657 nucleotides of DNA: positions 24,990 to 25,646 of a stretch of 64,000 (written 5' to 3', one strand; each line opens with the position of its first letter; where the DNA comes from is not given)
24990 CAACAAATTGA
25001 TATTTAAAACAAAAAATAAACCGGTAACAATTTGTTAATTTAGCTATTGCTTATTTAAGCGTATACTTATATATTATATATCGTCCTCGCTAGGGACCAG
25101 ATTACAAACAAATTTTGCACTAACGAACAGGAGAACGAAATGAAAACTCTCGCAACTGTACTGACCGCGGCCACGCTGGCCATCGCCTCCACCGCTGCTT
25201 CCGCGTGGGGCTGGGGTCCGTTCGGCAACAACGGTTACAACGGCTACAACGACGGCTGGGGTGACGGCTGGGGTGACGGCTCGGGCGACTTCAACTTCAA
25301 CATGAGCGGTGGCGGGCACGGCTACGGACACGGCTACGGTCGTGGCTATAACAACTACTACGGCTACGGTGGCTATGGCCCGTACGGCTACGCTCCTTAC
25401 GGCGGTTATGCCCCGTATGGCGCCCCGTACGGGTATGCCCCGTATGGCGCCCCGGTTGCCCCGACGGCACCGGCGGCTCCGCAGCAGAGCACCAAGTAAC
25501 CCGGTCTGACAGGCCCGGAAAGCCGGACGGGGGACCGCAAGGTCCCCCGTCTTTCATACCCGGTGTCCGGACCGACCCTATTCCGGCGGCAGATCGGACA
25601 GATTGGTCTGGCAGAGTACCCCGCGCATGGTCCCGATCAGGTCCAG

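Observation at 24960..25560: Secreted Gly/Tyr-rich repeat protein (sulfur-globule-protein-like) driven by an unusually AT-rich promoter and closed by a strong terminator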

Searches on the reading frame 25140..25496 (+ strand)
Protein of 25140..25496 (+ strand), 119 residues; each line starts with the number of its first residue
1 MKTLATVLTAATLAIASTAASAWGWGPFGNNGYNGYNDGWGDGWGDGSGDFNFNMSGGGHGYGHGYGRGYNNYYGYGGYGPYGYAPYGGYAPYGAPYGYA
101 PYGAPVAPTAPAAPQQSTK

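Call 5: search_protein_families(library=pfam, proteins=[window:25140-25496:+], max_evalue=1)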
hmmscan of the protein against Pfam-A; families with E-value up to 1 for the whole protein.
window:25140-25496:+ (119 aa): 2 families
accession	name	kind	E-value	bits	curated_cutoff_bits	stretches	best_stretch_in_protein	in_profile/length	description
PF17228.7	SGP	-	4.5e-17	63.1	26.7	1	25-116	2-91/93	Sulphur globule protein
PF22807.2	TrAA12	-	0.12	11.1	30.9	1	29-78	385-434/463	TrAA12-like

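Call 7: find_homologous_proteins(query=window:25140-25496:+, max_evalue=0.001)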
Query window:25140-25496:+ (119 aa): 82 proteins with E <= 0.001 among 1189 candidates.
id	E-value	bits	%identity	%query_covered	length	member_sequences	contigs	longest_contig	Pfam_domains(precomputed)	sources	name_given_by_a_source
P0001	1.8e-35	140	82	24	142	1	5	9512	PF17228.8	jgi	jgi:hypothetical protein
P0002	2.7e-34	136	50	84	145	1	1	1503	PF17228.8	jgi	jgi:hypothetical protein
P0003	5.8e-31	125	57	100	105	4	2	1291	PF17228.8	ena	-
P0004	1.9e-27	114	58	47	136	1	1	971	PF17228.8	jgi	jgi:hypothetical protein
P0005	2.4e-27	114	61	74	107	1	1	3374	PF17228.8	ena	-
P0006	3.7e-27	113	59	83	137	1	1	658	PF17228.8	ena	-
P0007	1.6e-25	108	57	81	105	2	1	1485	PF17228.8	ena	-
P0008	7.3e-25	106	43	98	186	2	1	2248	PF17228.8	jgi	jgi:hypothetical protein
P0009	3.2e-24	104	49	70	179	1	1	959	PF17228.8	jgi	-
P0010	3.3e-24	104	54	100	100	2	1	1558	PF17228.8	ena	-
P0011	1.0e-22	99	49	91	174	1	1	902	PF17228.8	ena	-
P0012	1.3e-22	98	62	62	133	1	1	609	PF17228.8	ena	-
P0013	5.5e-22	96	51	75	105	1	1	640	PF17228.8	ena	-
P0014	7.9e-22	96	60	74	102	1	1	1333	PF17228.8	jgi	-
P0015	1.2e-20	92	47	49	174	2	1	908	PF17228.8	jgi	-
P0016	5.3e-20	90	54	98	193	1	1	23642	PF17228.8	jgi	-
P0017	2.5e-18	84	55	90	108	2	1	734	PF17228.8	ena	-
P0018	3.2e-18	84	70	19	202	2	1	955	PF17228.8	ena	-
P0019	1.0e-16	79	46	38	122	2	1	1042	PF17228.8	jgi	jgi:hypothetical protein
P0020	4.3e-16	77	-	-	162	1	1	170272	PF17228.8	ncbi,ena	-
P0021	5.1e-16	77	45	55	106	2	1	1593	PF17228.8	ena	-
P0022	9.2e-16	76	60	29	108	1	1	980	PF17228.8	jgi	jgi:hypothetical protein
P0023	1.9e-15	75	-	-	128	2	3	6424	PF17228.8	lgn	-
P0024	2.8e-14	71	55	50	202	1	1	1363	PF17228.8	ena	-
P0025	4.4e-14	71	-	-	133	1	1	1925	PF17228.8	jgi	jgi:hypothetical protein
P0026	4.5e-14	71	45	82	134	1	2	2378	PF17228.8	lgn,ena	-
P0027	5.2e-14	70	-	-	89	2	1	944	PF17228.8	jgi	jgi:hypothetical protein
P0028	6.5e-14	70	-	-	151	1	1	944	PF17228.8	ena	-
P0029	6.6e-14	70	48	92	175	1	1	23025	PF17228.8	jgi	jgi:hypothetical protein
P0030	1.5e-13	69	46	67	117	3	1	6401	PF17228.8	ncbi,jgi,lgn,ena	-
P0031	1.8e-13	69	45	62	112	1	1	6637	PF17228.8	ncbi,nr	ncbi:MAG: sulfur globule family protein [Gammaproteobacteria bacterium]|nr:sulfur globule family pro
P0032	2.3e-13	68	48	51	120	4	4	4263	PF17228.8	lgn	-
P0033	2.3e-13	68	44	51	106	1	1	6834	PF17228.8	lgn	-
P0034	2.4e-13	68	51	77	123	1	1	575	PF17228.8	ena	-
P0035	2.4e-13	68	50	63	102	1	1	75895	PF17228.8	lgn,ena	-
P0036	2.9e-13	68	41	51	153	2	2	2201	PF17228.8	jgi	jgi:hypothetical protein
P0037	6.6e-13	67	-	-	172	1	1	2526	PF17228.8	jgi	jgi:hypothetical protein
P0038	1.2e-12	66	77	18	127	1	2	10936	PF17228.8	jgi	-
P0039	1.4e-12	66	-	-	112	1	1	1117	PF17228.8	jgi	jgi:hypothetical protein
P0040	1.9e-12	65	54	47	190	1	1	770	PF17228.8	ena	-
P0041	2.9e-12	65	53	72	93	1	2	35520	PF17228.8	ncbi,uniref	ncbi:sulfur globule family protein [Thiolapillus sp.]|uniref:sulfur globule family protein n=2 Tax=T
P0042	2.9e-12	65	-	-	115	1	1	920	PF17228.8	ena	-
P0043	3.7e-12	64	42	92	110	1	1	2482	PF17228.8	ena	-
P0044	4.2e-12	64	46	61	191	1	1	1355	PF17228.8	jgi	-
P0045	6.8e-12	64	48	61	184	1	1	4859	PF17228.8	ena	-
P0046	7.8e-12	63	-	-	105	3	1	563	PF17228.8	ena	-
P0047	1.8e-11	62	-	-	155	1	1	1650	PF17228.8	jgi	jgi:hypothetical protein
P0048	2.2e-11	62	-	-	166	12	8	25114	PF17228.8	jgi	jgi:hypothetical protein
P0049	2.3e-11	62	79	24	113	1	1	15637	PF17228.8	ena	-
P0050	2.3e-11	62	-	-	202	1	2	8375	PF17228.8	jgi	jgi:Sulphur globule protein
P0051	6.2e-11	60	-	-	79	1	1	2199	PF17228.8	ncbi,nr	ncbi:MAG: sulfur globule protein CV1, partial [Sedimenticola sp.]|nr:sulfur globule protein CV1 [Sed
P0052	6.9e-11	60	-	-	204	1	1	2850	PF17228.8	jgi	jgi:hypothetical protein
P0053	7.4e-11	60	-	-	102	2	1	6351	PF17228.8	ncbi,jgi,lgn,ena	-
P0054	9.1e-11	60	47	46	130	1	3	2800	PF17228.8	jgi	jgi:hypothetical protein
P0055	1.3e-10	59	50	27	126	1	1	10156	PF17228.8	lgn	-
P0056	1.4e-10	59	45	97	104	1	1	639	PF17228.8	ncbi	-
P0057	4.4e-10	58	41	87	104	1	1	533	PF17228.8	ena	-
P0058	5.6e-10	57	-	-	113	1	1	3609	PF17228.8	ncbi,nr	ncbi:MAG: sulfur globule protein CV1, partial [Sedimenticola sp.]|nr:sulfur globule protein CV1 [Sed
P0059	1.0e-9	57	39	37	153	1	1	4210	PF17228.8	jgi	jgi:hypothetical protein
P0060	1.1e-9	56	57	16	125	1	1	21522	PF17228.8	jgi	-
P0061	1.6e-9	56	68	29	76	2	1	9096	PF17228.8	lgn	-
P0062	2.7e-9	55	-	-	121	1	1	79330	PF17228.8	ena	-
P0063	4.7e-9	54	53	61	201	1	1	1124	PF01066.27,PF17228.8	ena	-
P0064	2.3e-8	52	53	61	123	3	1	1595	PF17228.8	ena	-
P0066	3.4e-8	52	-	-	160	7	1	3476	PF17228.8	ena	-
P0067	2.5e-7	49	48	21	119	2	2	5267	PF17228.8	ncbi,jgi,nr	ncbi:MAG: sulfur globule protein CV1 [Gammaproteobacteria bacterium]|jgi:hypothetical protein|nr:sul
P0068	3.0e-7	49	-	-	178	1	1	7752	PF17228.8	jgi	jgi:Sulphur globule protein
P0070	4.7e-7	48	-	-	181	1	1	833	PF17228.8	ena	-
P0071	5.7e-7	48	56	21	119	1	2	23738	PF17228.8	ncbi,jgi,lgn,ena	-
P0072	8.2e-7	47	53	46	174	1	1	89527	PF17228.8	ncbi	-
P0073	3.8e-6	45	-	-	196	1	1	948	PF17228.8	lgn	-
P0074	3.9e-6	45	35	61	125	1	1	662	PF17228.8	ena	-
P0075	4.0e-6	45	39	48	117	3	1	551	PF17228.8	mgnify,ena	mgnify:CR=1 FL=1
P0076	9.3e-6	44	42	88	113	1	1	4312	PF17228.8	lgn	-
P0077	9.6e-6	44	47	14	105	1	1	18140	PF17228.8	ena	-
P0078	9.8e-6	44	45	97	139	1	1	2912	PF17228.8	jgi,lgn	jgi:hypothetical protein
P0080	7.4e-5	41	51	45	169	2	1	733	PF17228.8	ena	-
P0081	1.3e-4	40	-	-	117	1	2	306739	PF17228.8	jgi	jgi:hypothetical protein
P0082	9.8e-4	37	31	45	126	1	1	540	PF17228.8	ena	-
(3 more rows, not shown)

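Call 11: search_protein_families(library=ncbifam, proteins=[window:25140-25496:+], max_evalue=0.001)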
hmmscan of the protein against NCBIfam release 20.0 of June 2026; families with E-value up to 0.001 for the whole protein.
window:25140-25496:+ (119 aa): 0 families

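Call 12: find_encoding_contigs(protein=P0001, flank=6000, max_places=5)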
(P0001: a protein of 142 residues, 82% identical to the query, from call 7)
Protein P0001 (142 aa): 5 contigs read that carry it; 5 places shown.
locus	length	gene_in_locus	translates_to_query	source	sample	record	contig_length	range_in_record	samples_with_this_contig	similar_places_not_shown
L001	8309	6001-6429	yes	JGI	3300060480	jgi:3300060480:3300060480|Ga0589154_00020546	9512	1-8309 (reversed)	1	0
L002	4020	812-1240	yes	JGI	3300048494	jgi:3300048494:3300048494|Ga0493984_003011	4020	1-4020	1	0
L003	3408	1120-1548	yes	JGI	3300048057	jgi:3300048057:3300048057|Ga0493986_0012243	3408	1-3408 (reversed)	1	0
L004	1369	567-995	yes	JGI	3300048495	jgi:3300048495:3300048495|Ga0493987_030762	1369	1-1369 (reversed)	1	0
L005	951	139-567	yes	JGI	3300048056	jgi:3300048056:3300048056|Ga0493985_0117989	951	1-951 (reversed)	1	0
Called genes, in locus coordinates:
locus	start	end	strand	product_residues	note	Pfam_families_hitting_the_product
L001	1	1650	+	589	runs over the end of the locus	PF03600:CitMHS, PF02080:TrkA_C, PF00939:Na_sulph_symp (weak), PF03600:CitMHS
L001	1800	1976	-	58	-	-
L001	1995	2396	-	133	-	-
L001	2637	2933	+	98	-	PF11743:DUF3301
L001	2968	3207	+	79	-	-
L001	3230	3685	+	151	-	-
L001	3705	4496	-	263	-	-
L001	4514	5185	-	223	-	-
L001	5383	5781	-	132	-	-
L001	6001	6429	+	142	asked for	PF17228:SGP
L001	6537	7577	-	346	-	PF13557:Phenol_MetA_deg (weak)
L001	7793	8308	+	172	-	?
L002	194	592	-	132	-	-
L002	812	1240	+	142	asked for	PF17228:SGP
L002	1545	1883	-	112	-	PF12840:HTH_20, PF01022:HTH_5, PF01047:MarR (weak), PF12802:MarR_2 (weak)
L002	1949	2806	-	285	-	PF00072:Response_reg, PF00989:PAS, PF13188:PAS_8 (weak), PF08448:PAS_4, PF13426:PAS_9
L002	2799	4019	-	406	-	?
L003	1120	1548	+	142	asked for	PF17228:SGP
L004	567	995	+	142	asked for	PF17228:SGP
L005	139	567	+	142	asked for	PF17228:SGP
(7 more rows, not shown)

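Call 13: find_encoding_contigs(protein=P0016, flank=6000, max_places=3)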
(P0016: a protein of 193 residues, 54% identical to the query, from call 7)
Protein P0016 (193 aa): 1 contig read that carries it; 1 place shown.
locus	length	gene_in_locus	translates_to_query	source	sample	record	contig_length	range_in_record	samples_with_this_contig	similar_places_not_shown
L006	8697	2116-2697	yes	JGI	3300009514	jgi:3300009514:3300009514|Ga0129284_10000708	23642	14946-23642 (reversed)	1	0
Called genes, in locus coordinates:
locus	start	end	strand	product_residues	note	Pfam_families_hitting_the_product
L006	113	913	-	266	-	PF05690:ThiG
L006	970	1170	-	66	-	PF02597:ThiS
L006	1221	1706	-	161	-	PF02635:DsrE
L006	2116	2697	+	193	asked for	PF17228:SGP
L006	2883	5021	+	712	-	PF05170:AsmA, PF05359:DUF748, PF13116:YhdP (weak)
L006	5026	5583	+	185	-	PF10604:Polyketide_cyc2, PF03364:Polyketide_cyc (weak)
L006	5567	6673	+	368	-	PF00730:HhH-GPD, PF14815:NUDIX_4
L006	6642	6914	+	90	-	PF04362:Iron_traffic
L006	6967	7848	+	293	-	PF00483:NTP_transferase, PF12804:NTP_transf_3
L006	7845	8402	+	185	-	PF00908:dTDP_sugar_isom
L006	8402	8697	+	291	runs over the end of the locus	PF01370:Epimerase, PF04321:RmlD_sub_bind, PF16363:GDP_Man_Dehyd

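Call 43: find_encoding_contigs(protein=P0020, flank=5000, max_places=1)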
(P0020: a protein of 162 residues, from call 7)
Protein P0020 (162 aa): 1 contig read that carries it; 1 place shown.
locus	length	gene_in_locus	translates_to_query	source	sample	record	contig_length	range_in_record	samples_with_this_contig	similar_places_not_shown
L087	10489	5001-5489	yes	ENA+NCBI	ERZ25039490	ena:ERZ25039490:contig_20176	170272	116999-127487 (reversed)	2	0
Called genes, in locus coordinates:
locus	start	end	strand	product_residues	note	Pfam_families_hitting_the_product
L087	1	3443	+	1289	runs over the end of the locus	PF00873:ACR_tran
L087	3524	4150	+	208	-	-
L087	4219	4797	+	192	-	-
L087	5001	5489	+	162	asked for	PF17228:SGP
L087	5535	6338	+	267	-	PF14371:DUF4412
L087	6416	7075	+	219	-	PF01656:CbiA, PF09140:MipZ (weak), PF10609:ParA (faint), PF13614:AAA_31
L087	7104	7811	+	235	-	-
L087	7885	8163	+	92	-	PF00515:TPR_1 (faint), PF07719:TPR_2 (faint), PF13414:TPR_11 (faint), PF13432:TPR_16, PF14559:TPR_19 (faint)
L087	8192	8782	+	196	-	PF03625:DUF302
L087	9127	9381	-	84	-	-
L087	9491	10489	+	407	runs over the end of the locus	PF00350:Dynamin_N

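Call 44: find_encoding_contigs(protein=P0081, flank=5000, max_places=1)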
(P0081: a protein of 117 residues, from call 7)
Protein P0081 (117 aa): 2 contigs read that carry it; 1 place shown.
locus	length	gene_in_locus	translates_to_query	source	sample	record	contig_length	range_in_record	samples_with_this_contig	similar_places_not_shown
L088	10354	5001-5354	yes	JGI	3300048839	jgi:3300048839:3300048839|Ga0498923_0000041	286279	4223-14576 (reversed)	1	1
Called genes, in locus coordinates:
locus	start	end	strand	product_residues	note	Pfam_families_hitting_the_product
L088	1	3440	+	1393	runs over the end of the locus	PF00873:ACR_tran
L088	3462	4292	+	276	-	-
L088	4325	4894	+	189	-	-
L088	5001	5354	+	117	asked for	PF17228:SGP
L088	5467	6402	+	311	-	PF02162:XYPPX (faint)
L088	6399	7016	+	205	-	PF01656:CbiA, PF09140:MipZ (faint), PF10609:ParA (faint), PF13614:AAA_31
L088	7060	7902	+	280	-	-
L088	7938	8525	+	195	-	PF03625:DUF302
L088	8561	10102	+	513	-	PF00350:Dynamin_N, PF01926:MMR_HSR1 (faint)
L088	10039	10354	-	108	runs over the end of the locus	-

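Call 45: find_encoding_contigs(protein=P0041, flank=5000, max_places=1)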
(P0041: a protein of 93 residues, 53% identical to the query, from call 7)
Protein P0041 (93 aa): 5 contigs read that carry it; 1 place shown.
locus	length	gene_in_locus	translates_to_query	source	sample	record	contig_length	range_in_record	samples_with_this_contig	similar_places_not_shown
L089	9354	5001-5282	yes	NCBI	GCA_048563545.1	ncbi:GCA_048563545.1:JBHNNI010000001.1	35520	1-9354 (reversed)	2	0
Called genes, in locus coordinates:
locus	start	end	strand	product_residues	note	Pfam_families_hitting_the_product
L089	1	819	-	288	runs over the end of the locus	PF02668:TauD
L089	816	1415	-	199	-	PF04055:Radical_SAM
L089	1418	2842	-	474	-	PF00675:Peptidase_M16, PF05193:Peptidase_M16_C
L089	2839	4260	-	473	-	PF00675:Peptidase_M16, PF05193:Peptidase_M16_C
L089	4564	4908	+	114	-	-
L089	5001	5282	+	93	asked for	PF17228:SGP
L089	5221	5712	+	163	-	-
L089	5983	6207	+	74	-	-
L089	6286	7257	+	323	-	PF04055:Radical_SAM, PF16199:Radical_SAM_C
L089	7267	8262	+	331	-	PF01136:Peptidase_U32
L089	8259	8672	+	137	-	-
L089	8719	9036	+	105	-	-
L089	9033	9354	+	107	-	PF05717:TnpB_IS66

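Call 46: find_encoding_contigs(protein=P0035, flank=5000, max_places=1)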
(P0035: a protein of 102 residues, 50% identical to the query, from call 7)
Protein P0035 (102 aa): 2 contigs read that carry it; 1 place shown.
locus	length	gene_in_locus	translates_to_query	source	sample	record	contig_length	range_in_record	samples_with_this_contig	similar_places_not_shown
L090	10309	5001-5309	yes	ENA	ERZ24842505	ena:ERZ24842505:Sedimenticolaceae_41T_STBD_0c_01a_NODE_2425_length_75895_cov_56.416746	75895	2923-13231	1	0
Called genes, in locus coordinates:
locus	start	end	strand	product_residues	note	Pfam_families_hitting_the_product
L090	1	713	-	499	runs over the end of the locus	PF04715:, PF00425:Chorismate_bind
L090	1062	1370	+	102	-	PF17228:SGP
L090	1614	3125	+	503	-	PF01564:Spermine_synth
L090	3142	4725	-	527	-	PF00795:CN_hydrolase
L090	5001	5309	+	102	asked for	PF17228:SGP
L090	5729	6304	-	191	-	-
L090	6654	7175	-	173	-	PF00583:Acetyltransf_1, PF13673:Acetyltransf_10, PF13508:Acetyltransf_7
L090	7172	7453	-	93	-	PF08681:TacA1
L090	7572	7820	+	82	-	-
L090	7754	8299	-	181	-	-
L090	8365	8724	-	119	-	PF01934:HepT-like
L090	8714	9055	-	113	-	PF01909:NTP_transf_2, PF18765:Polbeta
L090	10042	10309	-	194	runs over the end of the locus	-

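Call 86: find_encoding_contigs(protein=P0067, flank=3000, max_places=1)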
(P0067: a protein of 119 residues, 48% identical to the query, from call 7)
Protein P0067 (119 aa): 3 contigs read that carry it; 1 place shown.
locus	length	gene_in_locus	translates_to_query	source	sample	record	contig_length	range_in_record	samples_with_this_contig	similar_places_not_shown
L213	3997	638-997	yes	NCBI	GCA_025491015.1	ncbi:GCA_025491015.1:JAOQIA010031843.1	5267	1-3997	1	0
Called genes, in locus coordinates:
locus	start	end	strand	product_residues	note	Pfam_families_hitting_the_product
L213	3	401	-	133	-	?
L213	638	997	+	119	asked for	PF17228:SGP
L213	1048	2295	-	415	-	PF13472:Lipase_GDSL_2 (weak)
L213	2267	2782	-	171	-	PF01928:CYTH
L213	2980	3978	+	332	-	PF08240:ADH_N, PF00107:ADH_zinc_N, PF13602:ADH_zinc_N_2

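Call 87: find_encoding_contigs(protein=P0030, flank=3000, max_places=1)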
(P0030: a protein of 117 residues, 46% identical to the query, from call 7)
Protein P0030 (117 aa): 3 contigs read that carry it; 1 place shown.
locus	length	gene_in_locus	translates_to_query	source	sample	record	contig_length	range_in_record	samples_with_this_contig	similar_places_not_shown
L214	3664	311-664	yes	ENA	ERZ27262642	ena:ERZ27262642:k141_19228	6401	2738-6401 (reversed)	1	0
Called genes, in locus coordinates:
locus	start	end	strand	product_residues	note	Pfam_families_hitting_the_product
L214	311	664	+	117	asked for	PF17228:SGP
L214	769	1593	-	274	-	PF12048:DUF3530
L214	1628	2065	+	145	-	PF13432:TPR_16 (faint), PF08238:Sel1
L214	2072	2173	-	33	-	PF17070:Thx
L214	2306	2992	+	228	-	-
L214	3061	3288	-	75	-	-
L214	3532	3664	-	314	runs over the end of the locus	PF01734:Patatin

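Call 88: find_encoding_contigs(protein=P0071, flank=3000, max_places=1)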
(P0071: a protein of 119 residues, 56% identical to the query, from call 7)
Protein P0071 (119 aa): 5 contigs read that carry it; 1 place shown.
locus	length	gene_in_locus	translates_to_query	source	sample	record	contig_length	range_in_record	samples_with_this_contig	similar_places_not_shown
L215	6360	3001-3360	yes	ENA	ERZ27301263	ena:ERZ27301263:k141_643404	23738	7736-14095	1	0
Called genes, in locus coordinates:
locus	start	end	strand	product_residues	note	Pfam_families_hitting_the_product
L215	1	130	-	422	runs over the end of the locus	PF13175:AAA_15 (faint), PF13304:AAA_21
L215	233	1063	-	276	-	PF00793:DAHP_synth_1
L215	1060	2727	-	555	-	PF06418:CTP_synth_N, PF00117:GATase, PF07722:Peptidase_C26 (faint)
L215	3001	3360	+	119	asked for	PF17228:SGP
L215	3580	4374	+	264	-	PF00459:Inositol_P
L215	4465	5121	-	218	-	PF06026:Rib_5-P_isom_A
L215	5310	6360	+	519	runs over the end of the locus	PF00291:PALP, PF00585:Thr_dehydrat_C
